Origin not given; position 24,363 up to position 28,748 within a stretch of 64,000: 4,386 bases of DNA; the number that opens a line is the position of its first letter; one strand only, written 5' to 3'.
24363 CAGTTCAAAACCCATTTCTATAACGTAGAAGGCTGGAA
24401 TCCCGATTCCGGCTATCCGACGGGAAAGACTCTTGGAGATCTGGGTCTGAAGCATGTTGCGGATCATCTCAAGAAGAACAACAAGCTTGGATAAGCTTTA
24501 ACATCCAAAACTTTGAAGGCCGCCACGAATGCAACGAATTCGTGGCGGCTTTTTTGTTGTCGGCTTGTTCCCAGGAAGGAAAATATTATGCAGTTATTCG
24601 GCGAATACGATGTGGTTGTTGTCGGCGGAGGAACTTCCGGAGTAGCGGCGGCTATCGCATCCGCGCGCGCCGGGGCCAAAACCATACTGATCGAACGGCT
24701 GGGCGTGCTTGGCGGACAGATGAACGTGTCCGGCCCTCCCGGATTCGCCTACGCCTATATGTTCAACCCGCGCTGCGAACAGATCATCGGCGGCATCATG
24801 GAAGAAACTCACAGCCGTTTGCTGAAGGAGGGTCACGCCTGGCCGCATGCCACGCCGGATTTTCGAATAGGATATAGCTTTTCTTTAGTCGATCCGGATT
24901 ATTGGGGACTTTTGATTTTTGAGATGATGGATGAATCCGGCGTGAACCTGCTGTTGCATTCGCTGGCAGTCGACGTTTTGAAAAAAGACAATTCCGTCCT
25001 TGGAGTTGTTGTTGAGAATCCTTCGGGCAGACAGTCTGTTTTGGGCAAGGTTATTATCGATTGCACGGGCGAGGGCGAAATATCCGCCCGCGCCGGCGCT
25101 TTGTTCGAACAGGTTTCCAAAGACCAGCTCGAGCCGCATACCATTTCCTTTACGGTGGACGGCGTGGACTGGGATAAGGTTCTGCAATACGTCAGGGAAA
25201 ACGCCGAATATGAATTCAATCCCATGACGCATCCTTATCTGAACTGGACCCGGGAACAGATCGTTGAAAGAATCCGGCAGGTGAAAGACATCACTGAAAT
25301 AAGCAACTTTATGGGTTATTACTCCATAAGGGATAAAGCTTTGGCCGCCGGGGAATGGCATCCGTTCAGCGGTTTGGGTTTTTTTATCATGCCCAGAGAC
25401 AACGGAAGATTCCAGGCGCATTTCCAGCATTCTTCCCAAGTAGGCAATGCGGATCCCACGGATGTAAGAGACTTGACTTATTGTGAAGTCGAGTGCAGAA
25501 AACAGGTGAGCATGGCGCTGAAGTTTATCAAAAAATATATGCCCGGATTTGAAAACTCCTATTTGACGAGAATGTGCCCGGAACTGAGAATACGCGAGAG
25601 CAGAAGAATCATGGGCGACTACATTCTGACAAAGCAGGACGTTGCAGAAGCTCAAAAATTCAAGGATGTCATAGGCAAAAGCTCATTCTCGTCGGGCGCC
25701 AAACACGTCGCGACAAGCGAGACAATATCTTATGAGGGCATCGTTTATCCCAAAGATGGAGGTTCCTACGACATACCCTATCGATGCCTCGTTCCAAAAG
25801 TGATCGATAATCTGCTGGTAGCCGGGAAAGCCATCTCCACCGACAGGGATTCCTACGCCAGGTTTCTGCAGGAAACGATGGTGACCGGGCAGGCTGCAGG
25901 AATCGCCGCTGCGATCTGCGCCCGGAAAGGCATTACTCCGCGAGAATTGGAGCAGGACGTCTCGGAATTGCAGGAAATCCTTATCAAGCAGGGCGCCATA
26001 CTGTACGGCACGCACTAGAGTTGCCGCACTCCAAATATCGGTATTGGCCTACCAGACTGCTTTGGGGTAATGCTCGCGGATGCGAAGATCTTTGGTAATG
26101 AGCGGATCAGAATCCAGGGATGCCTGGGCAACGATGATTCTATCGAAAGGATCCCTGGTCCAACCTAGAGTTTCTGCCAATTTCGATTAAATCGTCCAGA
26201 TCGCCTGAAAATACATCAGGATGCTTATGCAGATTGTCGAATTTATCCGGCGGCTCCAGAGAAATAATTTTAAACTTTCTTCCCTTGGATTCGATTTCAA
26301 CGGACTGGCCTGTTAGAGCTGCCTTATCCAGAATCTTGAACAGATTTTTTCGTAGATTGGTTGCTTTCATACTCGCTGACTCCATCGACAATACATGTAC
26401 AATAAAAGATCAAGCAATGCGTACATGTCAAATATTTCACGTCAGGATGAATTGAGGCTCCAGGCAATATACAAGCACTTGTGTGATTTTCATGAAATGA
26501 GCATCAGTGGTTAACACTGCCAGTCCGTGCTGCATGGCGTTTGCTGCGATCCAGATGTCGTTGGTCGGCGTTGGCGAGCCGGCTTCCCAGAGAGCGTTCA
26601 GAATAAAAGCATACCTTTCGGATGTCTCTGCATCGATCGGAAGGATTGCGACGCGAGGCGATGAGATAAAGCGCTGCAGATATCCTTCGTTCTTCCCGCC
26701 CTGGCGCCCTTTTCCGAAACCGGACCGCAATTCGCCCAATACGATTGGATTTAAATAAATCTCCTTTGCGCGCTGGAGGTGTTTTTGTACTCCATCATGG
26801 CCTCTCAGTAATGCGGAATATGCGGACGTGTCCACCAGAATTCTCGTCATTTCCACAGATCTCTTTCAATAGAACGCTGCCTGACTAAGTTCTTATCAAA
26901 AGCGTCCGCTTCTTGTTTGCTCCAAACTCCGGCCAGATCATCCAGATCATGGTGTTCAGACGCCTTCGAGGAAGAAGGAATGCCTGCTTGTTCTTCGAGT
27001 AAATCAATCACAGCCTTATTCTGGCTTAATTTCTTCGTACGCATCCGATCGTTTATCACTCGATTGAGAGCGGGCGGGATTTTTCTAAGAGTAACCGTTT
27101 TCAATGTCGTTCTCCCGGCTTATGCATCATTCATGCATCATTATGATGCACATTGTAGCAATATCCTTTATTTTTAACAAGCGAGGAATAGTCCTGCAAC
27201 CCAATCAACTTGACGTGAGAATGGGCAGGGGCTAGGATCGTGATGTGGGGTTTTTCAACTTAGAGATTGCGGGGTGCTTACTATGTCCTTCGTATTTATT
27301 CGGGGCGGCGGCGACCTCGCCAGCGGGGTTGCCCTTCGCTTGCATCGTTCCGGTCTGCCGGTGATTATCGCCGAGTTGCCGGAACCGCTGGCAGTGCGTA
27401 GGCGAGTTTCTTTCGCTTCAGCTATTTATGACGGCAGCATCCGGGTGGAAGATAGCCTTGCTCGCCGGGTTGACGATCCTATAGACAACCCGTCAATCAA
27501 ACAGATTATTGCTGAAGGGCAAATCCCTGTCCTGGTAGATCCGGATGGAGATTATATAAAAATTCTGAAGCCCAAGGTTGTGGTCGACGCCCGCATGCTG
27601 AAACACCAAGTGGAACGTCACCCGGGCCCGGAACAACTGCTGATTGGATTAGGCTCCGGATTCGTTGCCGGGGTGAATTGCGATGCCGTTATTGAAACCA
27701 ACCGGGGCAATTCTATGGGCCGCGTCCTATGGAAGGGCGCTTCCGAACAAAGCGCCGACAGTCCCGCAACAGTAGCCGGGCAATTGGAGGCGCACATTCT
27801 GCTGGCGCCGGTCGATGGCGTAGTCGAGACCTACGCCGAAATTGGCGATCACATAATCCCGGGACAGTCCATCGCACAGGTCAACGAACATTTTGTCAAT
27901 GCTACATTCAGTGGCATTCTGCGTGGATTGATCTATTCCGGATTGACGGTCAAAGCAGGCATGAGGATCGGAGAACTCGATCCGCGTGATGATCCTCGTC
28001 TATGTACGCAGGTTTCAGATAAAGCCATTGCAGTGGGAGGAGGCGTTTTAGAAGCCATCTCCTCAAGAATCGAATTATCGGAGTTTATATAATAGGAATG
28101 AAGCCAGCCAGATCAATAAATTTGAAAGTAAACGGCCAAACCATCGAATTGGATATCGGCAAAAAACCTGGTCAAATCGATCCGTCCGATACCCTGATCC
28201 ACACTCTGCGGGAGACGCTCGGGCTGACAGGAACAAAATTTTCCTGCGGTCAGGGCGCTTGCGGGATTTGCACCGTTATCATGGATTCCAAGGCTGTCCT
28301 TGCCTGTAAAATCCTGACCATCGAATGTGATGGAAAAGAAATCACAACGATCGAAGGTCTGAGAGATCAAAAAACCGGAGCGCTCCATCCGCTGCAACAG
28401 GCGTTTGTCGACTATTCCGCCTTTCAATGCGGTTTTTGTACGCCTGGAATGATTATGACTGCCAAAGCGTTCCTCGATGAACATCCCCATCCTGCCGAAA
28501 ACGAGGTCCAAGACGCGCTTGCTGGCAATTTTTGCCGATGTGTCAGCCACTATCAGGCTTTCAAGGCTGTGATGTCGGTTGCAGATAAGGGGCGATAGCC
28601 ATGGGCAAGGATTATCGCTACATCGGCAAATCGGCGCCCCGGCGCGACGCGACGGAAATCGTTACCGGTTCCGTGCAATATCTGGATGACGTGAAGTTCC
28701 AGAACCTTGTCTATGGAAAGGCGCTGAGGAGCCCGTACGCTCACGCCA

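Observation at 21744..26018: AorABC-type bacterial tungsten aldehyde oxidoreductase cluster whose catalytic gene is frameshifted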

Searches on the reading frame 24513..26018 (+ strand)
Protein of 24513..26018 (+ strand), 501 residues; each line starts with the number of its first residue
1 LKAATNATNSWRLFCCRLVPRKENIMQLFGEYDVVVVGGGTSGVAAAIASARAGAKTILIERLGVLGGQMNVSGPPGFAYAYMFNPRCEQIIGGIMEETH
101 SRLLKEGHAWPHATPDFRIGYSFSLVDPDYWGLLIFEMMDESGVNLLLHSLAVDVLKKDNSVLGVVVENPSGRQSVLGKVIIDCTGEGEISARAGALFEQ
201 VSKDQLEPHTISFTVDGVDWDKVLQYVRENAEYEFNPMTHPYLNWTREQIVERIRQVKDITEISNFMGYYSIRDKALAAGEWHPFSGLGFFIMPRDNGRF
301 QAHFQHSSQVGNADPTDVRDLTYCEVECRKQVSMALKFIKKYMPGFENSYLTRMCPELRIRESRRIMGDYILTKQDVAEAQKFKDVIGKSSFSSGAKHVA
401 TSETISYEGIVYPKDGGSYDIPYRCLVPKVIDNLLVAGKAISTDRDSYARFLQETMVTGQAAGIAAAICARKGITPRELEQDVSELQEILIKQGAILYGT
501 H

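Call 7: search_protein_families(library=pfam, proteins=[window:24513-26018:+], max_evalue=0.01)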
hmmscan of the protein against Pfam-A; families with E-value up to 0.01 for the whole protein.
window:24513-26018:+ (501 aa): 11 families
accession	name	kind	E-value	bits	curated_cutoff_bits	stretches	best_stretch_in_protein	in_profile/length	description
PF12831.13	FAD_oxidored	-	9.5e-95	318.8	27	1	33-490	1-416/416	FAD dependent oxidoreductase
PF00890.30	FAD_binding_2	-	7.9e-09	35.6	20.4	1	33-73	1-41/414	FAD binding domain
PF01134.28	GIDA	-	4.9e-07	29.6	22.1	1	33-61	1-29/391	Glucose inhibited division protein A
PF01946.23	Thi4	-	1.5e-06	28.1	26.2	1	25-74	11-61/235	Thi4 family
PF03486.20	HI0933_like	-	1e-05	25.6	50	1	33-74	2-43/244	HI0933-like protein Rossmann domain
PF07992.20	Pyr_redox_2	-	4.4e-05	23.5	26.1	1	32-70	1-35/291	Pyridine nucleotide-disulphide oxidoreductase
PF00070.33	Pyr_redox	-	6.6e-05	23.8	22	0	34-67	2-35/82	Pyridine nucleotide-disulphide oxidoreductase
PF13450.12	NAD_binding_8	-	0.00011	22.9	21.9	1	36-77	1-42/68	NAD(P)-binding Rossmann-like domain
PF01266.30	DAO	-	0.00037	20.6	27.9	1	33-68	1-37/353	FAD dependent oxidoreductase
PF13738.12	Pyr_redox_3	-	0.0042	16.8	30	0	31-62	164-195/305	Pyridine nucleotide-disulphide oxidoreductase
PF01494.25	FAD_binding_3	-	0.0065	16.2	22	0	31-63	1-33/349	FAD binding domain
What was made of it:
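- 24588..26018 (+): FAD-dependent oxidoreductase (PF12831). The GxGxxG motif is at the extreme N-terminus and there is no signal peptide. It is probably a separate transcription unit. Pfam 9.5e-95 over the full length (call 7).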

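Call 25: search_protein_families(library=ncbifam, proteins=[window:24588-26018:+], max_evalue=0.001)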
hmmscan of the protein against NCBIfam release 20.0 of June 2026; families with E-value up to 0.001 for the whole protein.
window:24588-26018:+ (476 aa): 46 families (the best 25 are shown)
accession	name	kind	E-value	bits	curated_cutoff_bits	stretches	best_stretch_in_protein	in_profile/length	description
NF004789.0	PRK06134.1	subfamily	2.3e-11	43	747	1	5-49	11-55/581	FAD-dependent oxidoreductase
NF009476.0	PRK12839.1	equivalog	4.4e-10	38.3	940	1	6-53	8-53/572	FAD-dependent oxidoreductase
TIGR02032.1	GG-red-SF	subfamily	2.5e-09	37.3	158.8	1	7-197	1-182/297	geranylgeranyl reductase family protein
NF041080.1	DGGGPL_reductase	equivalog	6.3e-08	31.9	580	1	6-165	1-158/447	digeranylgeranylglycerophospholipid reductase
NF041160.1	DGGPL_Thplmales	equivalog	1.1e-07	31.1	780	1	6-179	3-177/396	digeranylgeranylglycerophospholipid reductase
NF009477.0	PRK12843.1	equivalog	4e-07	28.9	758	1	6-49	16-59/578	FAD-dependent oxidoreductase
NF053717.1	VnlPnlRedVprA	equivalog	4.6e-07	29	600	1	6-46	6-46/481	vinyl phenol reductase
NF009478.0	PRK12844.1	equivalog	4.8e-07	28.5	789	1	5-49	7-51/559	3-ketosteroid-delta-1-dehydrogenase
NF005882.1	PRK07843.1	equivalog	5.5e-07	28.4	788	1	6-49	1-44/547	3-oxosteroid 1-dehydrogenase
NF005512.0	PRK07121.1-5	subfamily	5.6e-07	28.5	812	1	6-55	21-68/489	FAD-binding protein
NF003585.0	PRK05249.1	equivalog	3.4e-06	26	465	1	6-49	6-49/464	Si-specific NAD(P)(+) transhydrogenase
TIGR00292.1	TIGR00292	equivalog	3.5e-06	26.5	148.3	1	4-49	19-64/254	sulfide-dependent adenosine diphosphate thiazole synthase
NF005510.0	PRK07121.1-3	subfamily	4.4e-06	25.7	481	1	6-49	22-65/492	FAD-binding protein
NF005511.0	PRK07121.1-4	equivalog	7.3e-06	24.7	466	1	6-49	20-62/553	FAD-binding protein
NF005064.0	PRK06481.1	equivalog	7.8e-06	24.9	542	1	3-45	58-100/506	flavocytochrome c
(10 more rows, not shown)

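Call 27: search_solved_structures(query=window:24588-26018:+, max_evalue=0.01)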
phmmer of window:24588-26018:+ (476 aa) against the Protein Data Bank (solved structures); distinct sequences matched with E-value up to 0.01: 75 (the best 60 are shown).
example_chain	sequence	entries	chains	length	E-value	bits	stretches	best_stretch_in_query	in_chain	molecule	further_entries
5mh4_A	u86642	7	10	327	1.2e-07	34.1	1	6-48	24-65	Thioredoxin reductase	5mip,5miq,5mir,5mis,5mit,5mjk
7aaw_A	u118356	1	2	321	1.2e-05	27.5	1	7-46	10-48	Thioredoxin reductase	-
2qae_A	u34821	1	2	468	2.6e-05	26.4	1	6-53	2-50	Dihydrolipoyl dehydrogenase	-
1dxl_A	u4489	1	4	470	3.6e-05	25.9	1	6-54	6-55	DIHYDROLIPOAMIDE DEHYDROGENASE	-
1bhy_A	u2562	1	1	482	4.7e-05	25.5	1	5-52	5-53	P64K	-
1ojt_A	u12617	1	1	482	4.7e-05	25.5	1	5-52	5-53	SURFACE PROTEIN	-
4gcm_A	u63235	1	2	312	7e-05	24.9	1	6-46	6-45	Thioredoxin reductase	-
5u25_A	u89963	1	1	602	7.2e-05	24.9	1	5-52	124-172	Dihydrolipoamide dehydrogenase (E3 component of pyruvate and 2-oxoglutarate dehydrogenase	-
2i0z_A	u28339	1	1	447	0.00013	24.1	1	6-49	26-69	NAD(FAD)-utilizing dehydrogenases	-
8zop_A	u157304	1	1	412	0.00014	24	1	6-164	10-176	Halogenase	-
2zxh_A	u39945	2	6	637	0.00015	23.9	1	5-48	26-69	tRNA uridine 5-carboxymethylaminomethyl modification enzyme mnmG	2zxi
1m64_A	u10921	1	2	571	0.00017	23.7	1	7-49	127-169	flavocytochrome c3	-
1jrx_A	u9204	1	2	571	0.00018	23.6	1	7-49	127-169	FLAVOCYTOCHROME C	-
1jrz_A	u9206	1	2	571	0.00018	23.6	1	7-49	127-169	FLAVOCYTOCHROME C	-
1e39_A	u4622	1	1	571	0.00018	23.6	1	7-49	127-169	FUMARATE REDUCTASE FLAVOPROTEIN SUBUNIT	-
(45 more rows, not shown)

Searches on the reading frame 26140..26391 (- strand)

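Call 63: search_protein_families(library=pfam, proteins=[window:26140-26391:-], max_evalue=0.001)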
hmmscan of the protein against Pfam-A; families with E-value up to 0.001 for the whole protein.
window:26140-26391:- (83 aa): 1 family
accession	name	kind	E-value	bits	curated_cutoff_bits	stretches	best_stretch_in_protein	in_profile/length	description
PF02604.26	PhdYeFM_antitox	-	0.00011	22.3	29.8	1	10-53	6-47/74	Antitoxin Phd_YefM, type II toxin-antitoxin system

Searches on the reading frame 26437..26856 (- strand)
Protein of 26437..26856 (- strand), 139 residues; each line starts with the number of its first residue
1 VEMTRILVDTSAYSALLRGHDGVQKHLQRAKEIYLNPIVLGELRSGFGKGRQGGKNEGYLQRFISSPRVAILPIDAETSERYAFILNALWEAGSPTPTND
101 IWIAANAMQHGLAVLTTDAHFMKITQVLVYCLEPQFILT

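Call 63: search_protein_families(library=pfam, proteins=[window:26437-26856:-], max_evalue=0.001)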
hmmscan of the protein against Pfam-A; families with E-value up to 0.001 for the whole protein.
window:26437-26856:- (139 aa): 1 family
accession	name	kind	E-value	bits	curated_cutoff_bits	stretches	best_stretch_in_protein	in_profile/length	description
PF01850.27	PIN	-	1.2e-15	58.6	23.6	1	6-124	1-117/120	PIN domain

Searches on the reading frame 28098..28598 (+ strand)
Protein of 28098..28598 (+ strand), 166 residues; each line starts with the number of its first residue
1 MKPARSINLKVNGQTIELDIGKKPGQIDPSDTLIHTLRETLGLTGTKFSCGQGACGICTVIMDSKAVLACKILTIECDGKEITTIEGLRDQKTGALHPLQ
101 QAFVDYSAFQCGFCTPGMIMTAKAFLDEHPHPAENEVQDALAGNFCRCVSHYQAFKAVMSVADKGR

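Call 23: search_protein_families(library=pfam, proteins=[window:28098-28598:+], max_evalue=0.001)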
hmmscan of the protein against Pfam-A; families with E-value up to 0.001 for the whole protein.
window:28098-28598:+ (166 aa): 3 families
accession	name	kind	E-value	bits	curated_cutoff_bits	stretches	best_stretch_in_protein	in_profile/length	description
PF01799.25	Fer2_2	-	9.7e-29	99.8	30.3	1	84-158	1-74/75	[2Fe-2S] binding domain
PF00111.32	Fer2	-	5e-07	30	21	1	28-70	13-54/77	2Fe-2S iron-sulfur cluster binding domain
PF13085.11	Fer2_3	-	2.6e-05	24.6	27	1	48-89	50-90/107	2Fe-2S iron-sulfur cluster binding domain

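Call 34: find_encoding_contigs(protein=window:28098-28598:+, flank=8000, max_places=4)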
Protein window:28098-28598:+ (166 aa): 1 contig read that carries it; 1 place shown.
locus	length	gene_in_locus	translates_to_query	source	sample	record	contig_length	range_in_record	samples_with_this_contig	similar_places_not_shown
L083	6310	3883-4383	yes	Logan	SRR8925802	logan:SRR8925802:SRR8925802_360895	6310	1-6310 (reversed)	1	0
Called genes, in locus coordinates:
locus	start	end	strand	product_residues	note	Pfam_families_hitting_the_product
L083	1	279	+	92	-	?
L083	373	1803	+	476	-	PF00890:FAD_binding_2 (weak), PF01134:GIDA (weak), PF01946:Thi4 (faint), PF12831:FAD_oxidored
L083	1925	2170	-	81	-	-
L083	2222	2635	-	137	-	PF01850:PIN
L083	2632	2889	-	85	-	-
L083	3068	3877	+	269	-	-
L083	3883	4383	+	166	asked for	PF00111:Fer2 (weak), PF01799:Fer2_2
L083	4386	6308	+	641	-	?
